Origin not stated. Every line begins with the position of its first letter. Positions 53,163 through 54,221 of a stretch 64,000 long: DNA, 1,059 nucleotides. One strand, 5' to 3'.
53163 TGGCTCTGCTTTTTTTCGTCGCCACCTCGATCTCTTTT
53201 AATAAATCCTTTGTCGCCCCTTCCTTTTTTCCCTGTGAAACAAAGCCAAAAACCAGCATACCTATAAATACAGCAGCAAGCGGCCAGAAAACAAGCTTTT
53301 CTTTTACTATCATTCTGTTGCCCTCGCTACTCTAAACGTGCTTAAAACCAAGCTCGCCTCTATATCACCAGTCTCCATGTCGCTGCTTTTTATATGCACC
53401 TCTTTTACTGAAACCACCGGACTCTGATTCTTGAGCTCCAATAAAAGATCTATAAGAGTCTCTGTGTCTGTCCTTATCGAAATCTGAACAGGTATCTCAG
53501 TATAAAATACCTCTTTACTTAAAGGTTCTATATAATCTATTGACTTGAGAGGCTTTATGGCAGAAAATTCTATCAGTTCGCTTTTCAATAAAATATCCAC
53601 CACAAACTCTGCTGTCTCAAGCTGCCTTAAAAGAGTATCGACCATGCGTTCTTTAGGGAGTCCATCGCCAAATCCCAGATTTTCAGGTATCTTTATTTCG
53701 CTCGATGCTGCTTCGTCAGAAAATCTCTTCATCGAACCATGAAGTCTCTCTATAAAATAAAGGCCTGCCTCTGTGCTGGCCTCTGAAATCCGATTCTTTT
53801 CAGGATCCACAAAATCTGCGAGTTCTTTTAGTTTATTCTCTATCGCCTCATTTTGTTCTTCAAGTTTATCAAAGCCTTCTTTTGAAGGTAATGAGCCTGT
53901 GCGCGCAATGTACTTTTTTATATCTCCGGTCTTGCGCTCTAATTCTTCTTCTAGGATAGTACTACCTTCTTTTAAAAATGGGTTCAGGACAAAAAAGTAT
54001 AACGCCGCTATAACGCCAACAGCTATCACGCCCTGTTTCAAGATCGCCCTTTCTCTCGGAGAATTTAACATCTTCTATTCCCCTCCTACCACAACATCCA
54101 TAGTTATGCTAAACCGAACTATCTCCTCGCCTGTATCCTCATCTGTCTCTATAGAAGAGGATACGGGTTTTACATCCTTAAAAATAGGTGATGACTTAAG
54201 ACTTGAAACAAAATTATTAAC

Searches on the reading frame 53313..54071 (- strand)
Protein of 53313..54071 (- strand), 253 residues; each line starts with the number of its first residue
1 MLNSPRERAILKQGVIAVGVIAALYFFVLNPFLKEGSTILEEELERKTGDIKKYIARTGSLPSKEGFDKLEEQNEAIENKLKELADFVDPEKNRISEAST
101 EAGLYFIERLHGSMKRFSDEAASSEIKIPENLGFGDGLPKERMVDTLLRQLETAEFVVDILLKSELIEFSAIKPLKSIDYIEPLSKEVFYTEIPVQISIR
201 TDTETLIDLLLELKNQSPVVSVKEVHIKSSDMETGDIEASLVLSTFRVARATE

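Call 6: search_protein_families(library=pfam, proteins=[window:53313-54071:-], max_evalue=0.01)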
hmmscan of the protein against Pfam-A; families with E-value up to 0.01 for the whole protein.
window:53313-54071:- (253 aa): 2 families
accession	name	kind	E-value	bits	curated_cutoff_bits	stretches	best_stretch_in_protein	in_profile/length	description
PF10741.14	T2SSM_b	-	2.1e-06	28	21.7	1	183-241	41-99/111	Type II secretion system (T2SS), protein M subtype b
PF04350.18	PilO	-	0.00011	22.8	22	1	179-247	71-142/145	Pilus assembly protein, PilO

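Call 70: search_protein_families(library=ncbifam, proteins=[window:53313-54071:-], max_evalue=0.01)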
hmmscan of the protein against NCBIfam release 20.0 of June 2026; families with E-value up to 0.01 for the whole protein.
window:53313-54071:- (253 aa): 2 families
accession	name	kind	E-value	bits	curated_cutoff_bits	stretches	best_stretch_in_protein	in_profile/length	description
NF040576.1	T2SS_GspM_XpsM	equivalog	8.8e-10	38.5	60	1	186-235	109-158/180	type II secretion system protein GspM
NF038287.2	Amuc_1100_fam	equivalog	1.2e-06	28.2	180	1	14-228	15-246/326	Amuc_1100 family pilus-like protein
